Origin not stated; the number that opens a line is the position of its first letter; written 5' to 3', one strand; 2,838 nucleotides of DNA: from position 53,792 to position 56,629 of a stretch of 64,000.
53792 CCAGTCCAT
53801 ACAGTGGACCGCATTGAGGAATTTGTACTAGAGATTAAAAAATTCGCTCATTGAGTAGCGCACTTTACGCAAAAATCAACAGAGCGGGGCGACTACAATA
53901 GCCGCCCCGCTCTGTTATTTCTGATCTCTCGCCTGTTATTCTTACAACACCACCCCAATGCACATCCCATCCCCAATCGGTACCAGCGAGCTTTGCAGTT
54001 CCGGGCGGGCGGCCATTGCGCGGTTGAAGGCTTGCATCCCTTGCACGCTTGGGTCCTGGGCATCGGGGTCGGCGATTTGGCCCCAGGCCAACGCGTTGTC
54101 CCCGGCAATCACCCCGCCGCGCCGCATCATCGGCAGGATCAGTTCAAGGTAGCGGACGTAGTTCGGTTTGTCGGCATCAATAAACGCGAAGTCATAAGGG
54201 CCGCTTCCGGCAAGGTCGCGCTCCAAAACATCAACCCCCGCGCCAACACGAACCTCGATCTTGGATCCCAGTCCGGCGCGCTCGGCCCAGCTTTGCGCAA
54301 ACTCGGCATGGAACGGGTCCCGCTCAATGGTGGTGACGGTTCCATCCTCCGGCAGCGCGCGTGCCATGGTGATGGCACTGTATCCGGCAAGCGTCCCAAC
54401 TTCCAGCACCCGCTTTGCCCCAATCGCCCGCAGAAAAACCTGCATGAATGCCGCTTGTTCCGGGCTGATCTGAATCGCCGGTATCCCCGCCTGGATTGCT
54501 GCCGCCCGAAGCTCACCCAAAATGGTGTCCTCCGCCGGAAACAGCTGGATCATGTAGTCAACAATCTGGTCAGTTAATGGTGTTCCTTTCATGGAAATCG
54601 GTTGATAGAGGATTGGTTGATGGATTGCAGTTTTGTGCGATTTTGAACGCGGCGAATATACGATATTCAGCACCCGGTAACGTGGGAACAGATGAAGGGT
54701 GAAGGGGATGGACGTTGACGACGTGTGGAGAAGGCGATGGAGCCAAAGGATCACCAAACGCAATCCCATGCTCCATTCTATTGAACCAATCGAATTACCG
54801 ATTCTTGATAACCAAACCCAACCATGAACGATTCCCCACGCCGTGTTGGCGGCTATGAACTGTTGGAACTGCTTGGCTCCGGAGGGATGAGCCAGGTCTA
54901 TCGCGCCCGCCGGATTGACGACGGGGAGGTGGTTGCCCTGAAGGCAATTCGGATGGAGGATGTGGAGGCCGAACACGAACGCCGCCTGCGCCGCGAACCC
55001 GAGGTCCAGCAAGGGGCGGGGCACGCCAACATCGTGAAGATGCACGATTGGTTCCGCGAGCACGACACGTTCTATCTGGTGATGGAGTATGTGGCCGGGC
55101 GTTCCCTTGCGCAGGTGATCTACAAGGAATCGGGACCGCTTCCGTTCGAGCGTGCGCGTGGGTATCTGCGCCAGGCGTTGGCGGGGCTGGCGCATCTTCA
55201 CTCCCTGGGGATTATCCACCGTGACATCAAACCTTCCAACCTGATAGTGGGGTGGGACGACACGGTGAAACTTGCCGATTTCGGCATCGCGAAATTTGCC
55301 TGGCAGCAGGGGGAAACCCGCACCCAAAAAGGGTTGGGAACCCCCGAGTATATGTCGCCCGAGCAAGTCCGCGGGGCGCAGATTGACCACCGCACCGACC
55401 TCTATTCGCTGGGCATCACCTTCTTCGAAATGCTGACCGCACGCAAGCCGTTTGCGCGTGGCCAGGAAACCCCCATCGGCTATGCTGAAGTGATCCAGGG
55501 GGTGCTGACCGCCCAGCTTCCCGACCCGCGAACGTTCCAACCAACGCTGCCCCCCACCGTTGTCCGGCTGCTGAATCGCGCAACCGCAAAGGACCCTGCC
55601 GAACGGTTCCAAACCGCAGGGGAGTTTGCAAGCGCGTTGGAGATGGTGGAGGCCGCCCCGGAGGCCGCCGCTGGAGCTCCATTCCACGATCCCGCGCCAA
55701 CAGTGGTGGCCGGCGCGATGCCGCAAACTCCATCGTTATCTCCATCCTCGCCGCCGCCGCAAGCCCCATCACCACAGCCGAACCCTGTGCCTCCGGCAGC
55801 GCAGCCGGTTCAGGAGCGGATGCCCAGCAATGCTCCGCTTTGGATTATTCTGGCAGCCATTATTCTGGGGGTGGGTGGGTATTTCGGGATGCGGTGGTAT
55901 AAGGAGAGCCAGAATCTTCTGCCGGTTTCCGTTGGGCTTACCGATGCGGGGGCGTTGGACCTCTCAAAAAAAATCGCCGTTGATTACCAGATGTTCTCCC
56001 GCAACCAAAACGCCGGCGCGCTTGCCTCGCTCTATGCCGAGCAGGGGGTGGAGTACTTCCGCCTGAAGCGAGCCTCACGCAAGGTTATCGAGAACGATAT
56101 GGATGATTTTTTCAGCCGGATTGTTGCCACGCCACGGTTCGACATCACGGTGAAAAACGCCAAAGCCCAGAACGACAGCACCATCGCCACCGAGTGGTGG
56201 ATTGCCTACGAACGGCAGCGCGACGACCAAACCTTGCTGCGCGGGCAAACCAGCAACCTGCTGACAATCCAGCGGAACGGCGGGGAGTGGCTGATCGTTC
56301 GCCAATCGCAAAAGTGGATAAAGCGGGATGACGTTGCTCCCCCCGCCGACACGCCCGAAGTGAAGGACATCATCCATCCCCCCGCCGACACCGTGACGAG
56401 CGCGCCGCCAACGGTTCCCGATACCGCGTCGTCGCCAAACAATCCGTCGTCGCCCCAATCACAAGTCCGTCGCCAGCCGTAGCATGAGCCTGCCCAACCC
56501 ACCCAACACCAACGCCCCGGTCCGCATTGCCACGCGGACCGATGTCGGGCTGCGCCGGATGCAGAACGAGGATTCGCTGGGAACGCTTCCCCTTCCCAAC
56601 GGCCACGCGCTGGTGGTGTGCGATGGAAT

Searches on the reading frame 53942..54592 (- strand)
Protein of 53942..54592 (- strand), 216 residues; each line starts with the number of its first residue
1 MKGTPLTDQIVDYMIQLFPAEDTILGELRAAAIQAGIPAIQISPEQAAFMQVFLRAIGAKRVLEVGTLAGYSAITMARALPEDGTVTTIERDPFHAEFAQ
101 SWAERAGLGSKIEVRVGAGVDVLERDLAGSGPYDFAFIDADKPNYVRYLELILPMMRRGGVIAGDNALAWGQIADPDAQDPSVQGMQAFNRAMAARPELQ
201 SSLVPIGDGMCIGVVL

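Call 29: find_related_loci(query=window:53942-54592:-, collection=genome_contigs, flank=8000)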
Query window:53942-54592:- (216 aa) in genome_contigs; peptide patterns used: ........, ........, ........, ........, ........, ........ (x = any residue, [..] = any of these).
82 stretches matched a pattern; 49 encode a relative of the query (tblastn E <= 1e-3); 49 distinct loci.
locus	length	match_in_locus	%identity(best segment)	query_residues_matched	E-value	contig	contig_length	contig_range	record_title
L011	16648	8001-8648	88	1-216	3e-126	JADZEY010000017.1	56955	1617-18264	MAG: Armatimonadota bacterium isolate SJ842 c_000000284471, whole genome shotgun sequence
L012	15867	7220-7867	88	1-216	4e-126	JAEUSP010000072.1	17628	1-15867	MAG: Chlorobiota bacterium isolate new MAG-306 k141_4487244, whole genome shotgun sequence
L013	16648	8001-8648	72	1-216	2e-104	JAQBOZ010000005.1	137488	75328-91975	MAG: Chlorobiota bacterium isolate RYN_334 scaffold_6769955, whole genome shotgun sequence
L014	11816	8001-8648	72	1-216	4e-103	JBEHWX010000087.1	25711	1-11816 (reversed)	MAG: Bacteroidota bacterium isolate ES1.bin.100 NODE_1766_length_25711_cov_7.167773, whole genome shotgun sequence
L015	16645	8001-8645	72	1-215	5e-101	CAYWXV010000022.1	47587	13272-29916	MAG TPA_asm: uncultured Alphaproteobacteria bacterium isolate binchicken_co118_222 genome assembly, contig: NODE_655_len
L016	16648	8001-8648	71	1-216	2e-100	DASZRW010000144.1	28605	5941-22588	MAG TPA_asm: Candidatus Kapaibacterium sp. isolate SMAG_U6034 k141_527013, whole genome shotgun sequence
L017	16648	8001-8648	70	1-216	1e-100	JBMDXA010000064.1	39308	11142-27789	MAG: Candidatus Kapaibacteriota bacterium isolate FBaNitRs1_5 FBaNitRs1_contig64, whole genome shotgun sequence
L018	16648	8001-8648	71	1-216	2e-100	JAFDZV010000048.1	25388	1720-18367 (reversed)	MAG: Bacteroidetes bacterium isolate SZAS-92 BACT-TMP-15__48__length-25388, whole genome shotgun sequence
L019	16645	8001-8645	72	1-215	2e-100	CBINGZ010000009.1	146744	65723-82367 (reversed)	MAG TPA_asm: uncultured bacterium isolate SRR16817054_binner12_Refined_41 genome assembly, contig: ERZ27394105.32, whole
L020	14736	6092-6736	72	1-215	3e-99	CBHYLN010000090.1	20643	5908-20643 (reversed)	MAG TPA_asm: uncultured bacterium isolate ERR14722427_metabat2_28 genome assembly, contig: ERZ27336822.1203, whole genom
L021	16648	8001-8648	67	1-216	2e-96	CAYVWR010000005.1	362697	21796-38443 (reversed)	MAG TPA_asm: uncultured Alphaproteobacteria bacterium isolate SRP344714_co2_242 genome assembly, contig: NODE_36_length_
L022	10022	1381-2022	69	1-215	3e-96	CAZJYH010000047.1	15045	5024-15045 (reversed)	MAG TPA_asm: uncultured Alphaproteobacteria bacterium isolate SRP342105_co1_110 genome assembly, contig: NODE_5358_lengt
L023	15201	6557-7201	64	1-215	6e-92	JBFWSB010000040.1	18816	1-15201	MAG: Candidatus Kapaibacterium sp. isolate CA_2019_TPBF_22 NODE_13534_length_18816_cov_3.686554_TPBF, whole genome shotg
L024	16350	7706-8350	63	1-215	1e-91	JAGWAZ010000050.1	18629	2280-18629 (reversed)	MAG: Chlorobiota bacterium isolate 277c_20 scaffold_3212, whole genome shotgun sequence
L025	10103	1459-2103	66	1-215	1e-91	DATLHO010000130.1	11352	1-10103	MAG TPA_asm: Candidatus Kapaibacterium sp. isolate SMAG_U13642 k141_1274699, whole genome shotgun sequence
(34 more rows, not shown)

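Call 78: search_protein_families(library=pfam, proteins=[L012:7993-8322:-, window:53945-54592:-], max_evalue=0.01)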
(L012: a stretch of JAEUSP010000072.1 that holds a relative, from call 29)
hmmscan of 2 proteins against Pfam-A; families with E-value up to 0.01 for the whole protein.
L012:7993-8322:- (110 aa): 0 families

window:53945-54592:- (216 aa): 5 families
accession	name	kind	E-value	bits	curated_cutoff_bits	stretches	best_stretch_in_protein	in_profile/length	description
PF01596.23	Methyltransf_3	-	8.1e-54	182.5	22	1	21-212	7-200/204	O-methyltransferase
PF13578.12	Methyltransf_24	-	2.3e-15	57.8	26.3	1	63-166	1-104/105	Methyltransferase domain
PF01135.25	PCMT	-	8.9e-07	29.3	20.3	1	41-143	56-153/210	Protein-L-isoaspartate(D-aspartate) O-methyltransferase (PCMT)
PF13847.12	Methyltransf_31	-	0.00087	19.4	27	1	59-162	4-107/145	Methyltransferase domain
PF13649.12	Methyltransf_25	-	0.0049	18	27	1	62-157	1-94/97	Methyltransferase domain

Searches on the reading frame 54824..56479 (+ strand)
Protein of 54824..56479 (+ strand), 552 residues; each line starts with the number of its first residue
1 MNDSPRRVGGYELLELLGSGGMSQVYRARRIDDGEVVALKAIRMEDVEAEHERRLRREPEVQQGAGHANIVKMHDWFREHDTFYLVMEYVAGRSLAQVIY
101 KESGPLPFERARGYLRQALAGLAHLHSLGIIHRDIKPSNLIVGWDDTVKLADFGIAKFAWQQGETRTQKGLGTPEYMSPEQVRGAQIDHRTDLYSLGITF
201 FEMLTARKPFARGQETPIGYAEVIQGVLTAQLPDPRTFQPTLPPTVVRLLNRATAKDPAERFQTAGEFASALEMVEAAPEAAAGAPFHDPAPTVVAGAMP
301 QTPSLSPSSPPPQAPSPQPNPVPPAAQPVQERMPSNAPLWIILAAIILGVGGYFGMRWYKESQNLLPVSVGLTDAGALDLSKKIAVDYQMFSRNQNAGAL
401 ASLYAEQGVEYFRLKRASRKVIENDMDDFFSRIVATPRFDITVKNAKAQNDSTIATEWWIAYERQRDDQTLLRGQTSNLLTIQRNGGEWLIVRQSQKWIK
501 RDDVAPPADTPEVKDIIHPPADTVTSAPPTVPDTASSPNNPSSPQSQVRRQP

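Call 78: search_protein_families(library=pfam, proteins=[window:54824-56479:+], max_evalue=0.01)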
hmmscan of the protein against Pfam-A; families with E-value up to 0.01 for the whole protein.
window:54824-56479:+ (552 aa): 7 families
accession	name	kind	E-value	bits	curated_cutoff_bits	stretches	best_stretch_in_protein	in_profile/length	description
PF00069.31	Pkinase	-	4.6e-60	203.7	31.7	1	11-263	1-253/263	Protein kinase domain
PF07714.23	PK_Tyr_Ser-Thr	-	3.1e-34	118.9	23.1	1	13-262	3-249/258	Protein tyrosine and serine/threonine kinase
PF03109.22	ABC1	-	2.1e-06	27.5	22.9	1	84-158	144-216/244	ABC1 atypical kinase-like domain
PF17667.7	Pkinase_fungal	-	3.3e-06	26.5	24.1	1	84-195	264-378/387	Fungal protein kinase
PF14531.12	Kinase-like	-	3.4e-06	27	25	1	118-214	154-255/289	Kinase-like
PF01636.29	APH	-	0.00023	21.5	23.2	0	79-128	67-110/239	Phosphotransferase enzyme family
PF13095.12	FTA2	-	0.0039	17.3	30.2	0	110-155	172-212/214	Kinetochore Sim4 complex subunit FTA2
